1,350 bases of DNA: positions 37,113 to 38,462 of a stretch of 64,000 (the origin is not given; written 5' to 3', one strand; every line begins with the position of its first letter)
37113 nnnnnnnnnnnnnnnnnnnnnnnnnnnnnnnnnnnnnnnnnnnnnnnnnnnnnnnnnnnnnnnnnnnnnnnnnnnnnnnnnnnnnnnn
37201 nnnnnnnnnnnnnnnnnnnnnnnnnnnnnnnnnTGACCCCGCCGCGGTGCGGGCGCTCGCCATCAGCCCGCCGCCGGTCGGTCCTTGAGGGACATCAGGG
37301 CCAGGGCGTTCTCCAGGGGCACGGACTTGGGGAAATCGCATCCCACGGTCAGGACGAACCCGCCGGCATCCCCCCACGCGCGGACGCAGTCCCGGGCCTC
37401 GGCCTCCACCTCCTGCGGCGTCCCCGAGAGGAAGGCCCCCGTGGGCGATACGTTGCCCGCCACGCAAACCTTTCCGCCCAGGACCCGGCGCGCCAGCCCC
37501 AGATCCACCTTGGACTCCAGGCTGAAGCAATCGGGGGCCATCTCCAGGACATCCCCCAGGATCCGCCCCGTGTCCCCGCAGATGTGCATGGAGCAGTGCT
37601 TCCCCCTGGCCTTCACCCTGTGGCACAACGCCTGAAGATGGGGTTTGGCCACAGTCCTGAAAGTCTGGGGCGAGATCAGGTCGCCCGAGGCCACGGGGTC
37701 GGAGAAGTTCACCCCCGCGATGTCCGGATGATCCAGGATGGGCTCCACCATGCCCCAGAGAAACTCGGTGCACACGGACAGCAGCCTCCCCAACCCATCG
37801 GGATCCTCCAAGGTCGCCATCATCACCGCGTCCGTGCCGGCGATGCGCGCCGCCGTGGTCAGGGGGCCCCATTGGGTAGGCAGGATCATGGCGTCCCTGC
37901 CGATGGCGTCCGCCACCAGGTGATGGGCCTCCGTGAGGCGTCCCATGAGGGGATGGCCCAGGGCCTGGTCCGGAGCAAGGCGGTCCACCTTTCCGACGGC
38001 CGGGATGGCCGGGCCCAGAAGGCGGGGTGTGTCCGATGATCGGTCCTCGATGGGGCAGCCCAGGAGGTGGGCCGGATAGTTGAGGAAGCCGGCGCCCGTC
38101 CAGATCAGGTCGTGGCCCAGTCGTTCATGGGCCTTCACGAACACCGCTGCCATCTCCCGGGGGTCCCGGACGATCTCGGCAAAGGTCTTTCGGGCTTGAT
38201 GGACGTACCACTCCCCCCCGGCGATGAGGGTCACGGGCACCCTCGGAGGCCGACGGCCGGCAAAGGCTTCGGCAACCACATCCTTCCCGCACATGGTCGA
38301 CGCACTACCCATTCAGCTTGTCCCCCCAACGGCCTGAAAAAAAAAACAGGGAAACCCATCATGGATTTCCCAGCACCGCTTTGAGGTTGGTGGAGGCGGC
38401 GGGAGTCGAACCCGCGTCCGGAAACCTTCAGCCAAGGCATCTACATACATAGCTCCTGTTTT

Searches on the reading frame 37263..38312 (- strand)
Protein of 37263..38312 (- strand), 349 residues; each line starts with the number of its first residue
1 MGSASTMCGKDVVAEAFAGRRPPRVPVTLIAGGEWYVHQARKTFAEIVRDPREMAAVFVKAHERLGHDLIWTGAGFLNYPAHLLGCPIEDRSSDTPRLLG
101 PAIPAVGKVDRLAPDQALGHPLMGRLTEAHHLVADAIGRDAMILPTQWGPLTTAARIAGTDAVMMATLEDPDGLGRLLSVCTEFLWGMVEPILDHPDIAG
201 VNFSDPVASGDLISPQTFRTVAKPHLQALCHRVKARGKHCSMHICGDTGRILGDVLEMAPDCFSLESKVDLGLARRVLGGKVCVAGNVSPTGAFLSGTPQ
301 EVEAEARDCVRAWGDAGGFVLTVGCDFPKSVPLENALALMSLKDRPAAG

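Call 38: search_protein_families(library=pfam, proteins=[window:37263-38312:-], max_evalue=0.00001)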
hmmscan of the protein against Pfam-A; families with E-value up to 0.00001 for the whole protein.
window:37263-38312:- (349 aa): 1 family
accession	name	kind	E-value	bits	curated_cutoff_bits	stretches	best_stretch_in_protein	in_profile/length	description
PF01208.23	URO-D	-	2.4e-49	168.7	23.9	1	11-341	4-341/346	Uroporphyrinogen decarboxylase (URO-D)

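Call 50: find_homologous_proteins(query=window:37263-38312:-, max_evalue=1e-60)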
Query window:37263-38312:- (349 aa): 350 proteins with E <= 1e-60 among 6324 candidates; the best 120 are listed.
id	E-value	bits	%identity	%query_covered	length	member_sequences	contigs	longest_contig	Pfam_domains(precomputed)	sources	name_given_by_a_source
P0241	1.2e-217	740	100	93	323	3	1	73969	PF01208.24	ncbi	-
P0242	2.2e-140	486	61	97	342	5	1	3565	PF01208.24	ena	-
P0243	1.1e-138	480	61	97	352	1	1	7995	PF01208.24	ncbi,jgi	-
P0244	1.2e-138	480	62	97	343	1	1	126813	PF01208.24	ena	-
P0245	9.5e-138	477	63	97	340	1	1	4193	PF01208.24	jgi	jgi:uroporphyrinogen decarboxylase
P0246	2.4e-137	476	60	97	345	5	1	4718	PF01208.24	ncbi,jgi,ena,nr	ncbi:MAG: Uroporphyrinogen decarboxylase [Deltaproteobacteria bacterium]|nr:Uroporphyrinogen decarbo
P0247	2.5e-137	476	60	97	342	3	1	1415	PF01208.24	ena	-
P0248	3.8e-137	475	59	97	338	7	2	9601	PF01208.24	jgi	-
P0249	2.8e-136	472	62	94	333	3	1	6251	PF01208.24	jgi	jgi:uroporphyrinogen decarboxylase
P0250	6.7e-136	471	58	98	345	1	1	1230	PF01208.24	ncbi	-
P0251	7.1e-136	471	61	97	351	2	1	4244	PF01208.24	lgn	-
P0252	1.5e-135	470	59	97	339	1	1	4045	PF01208.24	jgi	jgi:uroporphyrinogen decarboxylase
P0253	1.8e-135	470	59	97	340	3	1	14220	PF01208.24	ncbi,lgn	-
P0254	2.2e-135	469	58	97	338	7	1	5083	PF01208.24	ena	-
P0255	2.7e-135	469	59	97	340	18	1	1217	PF01208.24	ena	-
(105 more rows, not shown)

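Call 51: list_cluster_members(proteins=[P0241])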
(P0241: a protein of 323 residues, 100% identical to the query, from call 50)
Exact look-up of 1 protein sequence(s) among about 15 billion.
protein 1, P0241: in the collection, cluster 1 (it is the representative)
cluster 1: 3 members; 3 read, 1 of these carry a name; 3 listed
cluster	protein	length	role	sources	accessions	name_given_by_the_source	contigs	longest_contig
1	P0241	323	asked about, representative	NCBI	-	-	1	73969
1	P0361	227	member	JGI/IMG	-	uroporphyrinogen decarboxylase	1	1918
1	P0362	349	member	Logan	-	-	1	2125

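Call 54: find_encoding_contigs(protein=window:37263-38312:-, flank=3000, max_places=10)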
Protein window:37263-38312:- (349 aa): 1 contig read that carries it; 1 place shown.
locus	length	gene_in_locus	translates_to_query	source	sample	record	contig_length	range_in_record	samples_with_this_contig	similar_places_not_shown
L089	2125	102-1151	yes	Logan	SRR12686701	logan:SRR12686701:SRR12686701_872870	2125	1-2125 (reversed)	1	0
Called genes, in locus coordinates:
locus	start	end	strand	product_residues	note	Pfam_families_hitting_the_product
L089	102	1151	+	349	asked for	PF01208:URO-D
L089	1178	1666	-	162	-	-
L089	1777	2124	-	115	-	?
